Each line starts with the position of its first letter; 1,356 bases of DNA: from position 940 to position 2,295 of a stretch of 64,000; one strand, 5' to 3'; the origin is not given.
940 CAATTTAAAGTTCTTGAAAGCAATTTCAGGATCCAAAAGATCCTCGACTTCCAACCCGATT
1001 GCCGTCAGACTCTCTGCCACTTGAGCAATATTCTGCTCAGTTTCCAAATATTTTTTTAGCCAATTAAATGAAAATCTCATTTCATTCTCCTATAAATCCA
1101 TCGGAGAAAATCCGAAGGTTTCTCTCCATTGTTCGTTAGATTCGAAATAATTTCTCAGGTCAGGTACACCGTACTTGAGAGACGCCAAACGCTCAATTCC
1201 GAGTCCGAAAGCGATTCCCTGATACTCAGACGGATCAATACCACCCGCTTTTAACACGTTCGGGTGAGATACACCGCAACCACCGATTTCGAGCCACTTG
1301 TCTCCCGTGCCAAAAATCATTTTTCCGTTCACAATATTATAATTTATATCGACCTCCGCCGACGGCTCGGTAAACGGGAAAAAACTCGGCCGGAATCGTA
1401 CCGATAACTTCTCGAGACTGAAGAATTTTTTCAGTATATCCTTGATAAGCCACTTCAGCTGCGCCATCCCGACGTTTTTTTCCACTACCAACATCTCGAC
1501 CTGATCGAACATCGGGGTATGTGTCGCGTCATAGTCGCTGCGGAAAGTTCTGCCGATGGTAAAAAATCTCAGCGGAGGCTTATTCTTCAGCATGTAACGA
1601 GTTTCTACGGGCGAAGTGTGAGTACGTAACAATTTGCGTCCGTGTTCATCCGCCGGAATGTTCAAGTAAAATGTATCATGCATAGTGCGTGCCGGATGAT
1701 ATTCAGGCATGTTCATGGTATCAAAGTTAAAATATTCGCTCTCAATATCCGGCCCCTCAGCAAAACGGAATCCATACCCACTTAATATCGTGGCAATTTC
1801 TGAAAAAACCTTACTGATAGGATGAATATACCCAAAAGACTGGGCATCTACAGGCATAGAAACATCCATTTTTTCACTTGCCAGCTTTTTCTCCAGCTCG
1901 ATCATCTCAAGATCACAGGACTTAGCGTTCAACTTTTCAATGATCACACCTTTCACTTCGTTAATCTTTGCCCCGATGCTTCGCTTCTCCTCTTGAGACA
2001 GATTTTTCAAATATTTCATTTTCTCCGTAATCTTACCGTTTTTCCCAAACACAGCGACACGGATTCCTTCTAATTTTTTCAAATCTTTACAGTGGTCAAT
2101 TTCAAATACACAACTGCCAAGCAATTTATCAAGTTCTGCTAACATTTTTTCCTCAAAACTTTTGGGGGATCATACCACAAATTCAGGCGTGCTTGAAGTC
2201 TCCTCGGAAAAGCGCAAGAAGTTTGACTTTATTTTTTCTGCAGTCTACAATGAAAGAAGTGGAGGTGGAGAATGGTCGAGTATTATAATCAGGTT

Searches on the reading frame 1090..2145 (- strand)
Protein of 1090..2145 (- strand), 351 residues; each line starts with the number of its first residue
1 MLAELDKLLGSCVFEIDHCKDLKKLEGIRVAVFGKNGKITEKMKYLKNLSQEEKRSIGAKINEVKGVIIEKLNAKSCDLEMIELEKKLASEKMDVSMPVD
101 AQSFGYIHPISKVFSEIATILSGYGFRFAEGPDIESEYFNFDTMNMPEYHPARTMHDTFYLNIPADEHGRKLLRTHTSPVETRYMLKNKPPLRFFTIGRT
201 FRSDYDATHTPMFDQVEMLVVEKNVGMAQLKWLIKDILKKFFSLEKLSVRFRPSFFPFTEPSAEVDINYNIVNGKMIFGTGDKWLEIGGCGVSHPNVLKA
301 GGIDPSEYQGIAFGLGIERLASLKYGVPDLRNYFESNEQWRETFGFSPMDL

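Call 10: find_encoding_contigs(protein=window:1090-2145:-, flank=3000, max_places=4)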
Protein window:1090-2145:- (351 aa): 17 contigs read that carry it; 4 places shown.
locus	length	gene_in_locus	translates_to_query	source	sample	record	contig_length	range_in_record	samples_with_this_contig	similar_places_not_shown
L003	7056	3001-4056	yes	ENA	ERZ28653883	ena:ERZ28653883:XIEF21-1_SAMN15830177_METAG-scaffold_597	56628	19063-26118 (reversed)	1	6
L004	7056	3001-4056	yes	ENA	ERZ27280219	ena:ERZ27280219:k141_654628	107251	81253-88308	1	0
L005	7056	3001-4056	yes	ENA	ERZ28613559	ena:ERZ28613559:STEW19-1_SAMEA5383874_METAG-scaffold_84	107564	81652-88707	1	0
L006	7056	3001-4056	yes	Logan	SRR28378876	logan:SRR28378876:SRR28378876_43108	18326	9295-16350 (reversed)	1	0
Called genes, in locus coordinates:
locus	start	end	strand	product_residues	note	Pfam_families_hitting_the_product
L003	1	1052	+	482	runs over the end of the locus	PF00474:SSF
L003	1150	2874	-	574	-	PF00924:MS_channel_2nd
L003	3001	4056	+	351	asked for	PF02912:Phe_tRNA-synt_N, PF01409:tRNA-synt_2d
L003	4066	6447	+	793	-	PF01588:tRNA_bind, PF03483:B3_4, PF03484:B5, PF17759:tRNA_synthFbeta, PF03147:FDX-ACB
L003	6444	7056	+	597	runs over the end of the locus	PF00009:GTP_EFTU, PF01926:MMR_HSR1 (faint), PF00071:Ras (weak), PF03144:GTP_EFTU_D2, PF14492:EFG_III, PF00679:EFG_C, PF06421:LepA_C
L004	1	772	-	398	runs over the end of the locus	PF25013:LRR_Zer-1 (faint), PF23286:LRR_13 (faint), PF12799:LRR_4 (faint), PF25019:LRR_R13L1-DRL21 (faint), PF00560:LRR_1 (faint), PF23598:LRR_14, PF13855:LRR_8 (weak)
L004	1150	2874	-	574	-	PF00924:MS_channel_2nd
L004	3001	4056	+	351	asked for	PF02912:Phe_tRNA-synt_N, PF01409:tRNA-synt_2d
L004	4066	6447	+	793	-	PF01588:tRNA_bind, PF03483:B3_4, PF03484:B5, PF17759:tRNA_synthFbeta, PF03147:FDX-ACB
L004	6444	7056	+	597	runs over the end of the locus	PF00009:GTP_EFTU, PF01926:MMR_HSR1 (faint), PF00071:Ras (weak), PF03144:GTP_EFTU_D2, PF14492:EFG_III, PF00679:EFG_C, PF06421:LepA_C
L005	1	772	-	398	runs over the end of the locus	PF25013:LRR_Zer-1 (faint), PF23286:LRR_13 (faint), PF12799:LRR_4 (faint), PF25019:LRR_R13L1-DRL21 (faint), PF00560:LRR_1 (faint), PF23598:LRR_14, PF13855:LRR_8 (weak)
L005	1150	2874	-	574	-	PF00924:MS_channel_2nd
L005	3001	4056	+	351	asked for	PF02912:Phe_tRNA-synt_N, PF01409:tRNA-synt_2d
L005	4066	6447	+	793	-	PF01588:tRNA_bind, PF03483:B3_4, PF03484:B5, PF17759:tRNA_synthFbeta, PF03147:FDX-ACB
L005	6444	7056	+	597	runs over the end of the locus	PF00009:GTP_EFTU, PF01926:MMR_HSR1 (faint), PF00071:Ras (weak), PF03144:GTP_EFTU_D2, PF14492:EFG_III, PF00679:EFG_C, PF06421:LepA_C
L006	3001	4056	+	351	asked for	PF02912:Phe_tRNA-synt_N, PF01409:tRNA-synt_2d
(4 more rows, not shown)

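Call 23: find_encoding_contigs(protein=window:1090-2145:-, flank=10000, max_places=10)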
Protein window:1090-2145:- (351 aa): 18 contigs read that carry it; 10 places shown.
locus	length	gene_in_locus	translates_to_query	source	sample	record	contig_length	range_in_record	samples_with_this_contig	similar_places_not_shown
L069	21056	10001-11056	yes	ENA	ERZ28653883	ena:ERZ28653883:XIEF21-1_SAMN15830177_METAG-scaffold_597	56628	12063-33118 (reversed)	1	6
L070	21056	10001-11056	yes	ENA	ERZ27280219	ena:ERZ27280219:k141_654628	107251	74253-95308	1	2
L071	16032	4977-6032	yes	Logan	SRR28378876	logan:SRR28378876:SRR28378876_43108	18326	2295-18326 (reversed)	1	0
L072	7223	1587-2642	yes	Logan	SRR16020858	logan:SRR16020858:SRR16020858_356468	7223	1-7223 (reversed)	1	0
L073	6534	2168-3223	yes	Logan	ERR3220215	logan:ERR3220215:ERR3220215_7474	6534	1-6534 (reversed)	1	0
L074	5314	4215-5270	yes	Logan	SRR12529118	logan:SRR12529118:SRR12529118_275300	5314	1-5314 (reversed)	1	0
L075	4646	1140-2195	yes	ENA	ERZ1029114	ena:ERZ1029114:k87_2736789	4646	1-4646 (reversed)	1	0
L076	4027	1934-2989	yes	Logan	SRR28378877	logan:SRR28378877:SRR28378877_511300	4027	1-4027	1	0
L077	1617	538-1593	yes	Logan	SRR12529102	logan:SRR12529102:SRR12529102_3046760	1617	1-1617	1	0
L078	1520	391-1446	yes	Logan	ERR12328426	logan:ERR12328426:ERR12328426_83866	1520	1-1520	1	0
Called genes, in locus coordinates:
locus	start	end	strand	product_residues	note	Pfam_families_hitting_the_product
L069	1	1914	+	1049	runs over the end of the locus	PF00873:ACR_tran, PF03176:MMPL (weak)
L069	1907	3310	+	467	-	PF02321:OEP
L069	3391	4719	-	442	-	PF00560:LRR_1 (faint), PF23598:LRR_14 (weak), PF25019:LRR_R13L1-DRL21 (faint), PF13855:LRR_8 (weak), PF23598:LRR_14, PF12799:LRR_4 (weak), PF13855:LRR_8 (weak)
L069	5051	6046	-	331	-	PF00560:LRR_1 (faint), PF23286:LRR_13 (faint), PF23598:LRR_14, PF13855:LRR_8, PF12799:LRR_4 (weak), PF23598:LRR_14, PF13855:LRR_8 (weak), PF23598:LRR_14, +2 more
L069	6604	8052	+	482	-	PF00474:SSF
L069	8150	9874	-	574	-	PF00924:MS_channel_2nd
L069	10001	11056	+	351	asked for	PF02912:Phe_tRNA-synt_N, PF01409:tRNA-synt_2d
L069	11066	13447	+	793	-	PF01588:tRNA_bind, PF03483:B3_4, PF03484:B5, PF17759:tRNA_synthFbeta, PF03147:FDX-ACB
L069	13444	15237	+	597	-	PF00009:GTP_EFTU, PF01926:MMR_HSR1 (faint), PF00071:Ras (weak), PF03144:GTP_EFTU_D2, PF14492:EFG_III, PF00679:EFG_C, PF06421:LepA_C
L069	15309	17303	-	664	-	-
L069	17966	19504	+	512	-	PF03023:MurJ, PF01554:MatE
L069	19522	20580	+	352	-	PF00149:Metallophos, PF12850:Metallophos_2 (weak)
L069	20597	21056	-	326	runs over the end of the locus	PF01073:3Beta_HSD, PF01370:Epimerase, PF02719:Polysacc_synt_2, PF04321:RmlD_sub_bind, PF07993:NAD_binding_4, PF08659:KR, PF13460:NAD_binding_10, PF16363:GDP_Man_Dehyd, +1 more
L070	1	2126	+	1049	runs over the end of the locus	PF00873:ACR_tran, PF03176:MMPL (weak)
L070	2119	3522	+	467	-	PF02321:OEP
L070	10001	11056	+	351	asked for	PF02912:Phe_tRNA-synt_N, PF01409:tRNA-synt_2d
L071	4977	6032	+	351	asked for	PF02912:Phe_tRNA-synt_N, PF01409:tRNA-synt_2d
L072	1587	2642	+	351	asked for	PF02912:Phe_tRNA-synt_N, PF01409:tRNA-synt_2d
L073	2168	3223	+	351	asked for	PF02912:Phe_tRNA-synt_N, PF01409:tRNA-synt_2d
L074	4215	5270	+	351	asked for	PF02912:Phe_tRNA-synt_N, PF01409:tRNA-synt_2d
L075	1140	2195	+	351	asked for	PF02912:Phe_tRNA-synt_N, PF01409:tRNA-synt_2d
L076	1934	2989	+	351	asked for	PF02912:Phe_tRNA-synt_N, PF01409:tRNA-synt_2d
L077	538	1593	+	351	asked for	PF02912:Phe_tRNA-synt_N, PF01409:tRNA-synt_2d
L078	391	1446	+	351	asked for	PF02912:Phe_tRNA-synt_N, PF01409:tRNA-synt_2d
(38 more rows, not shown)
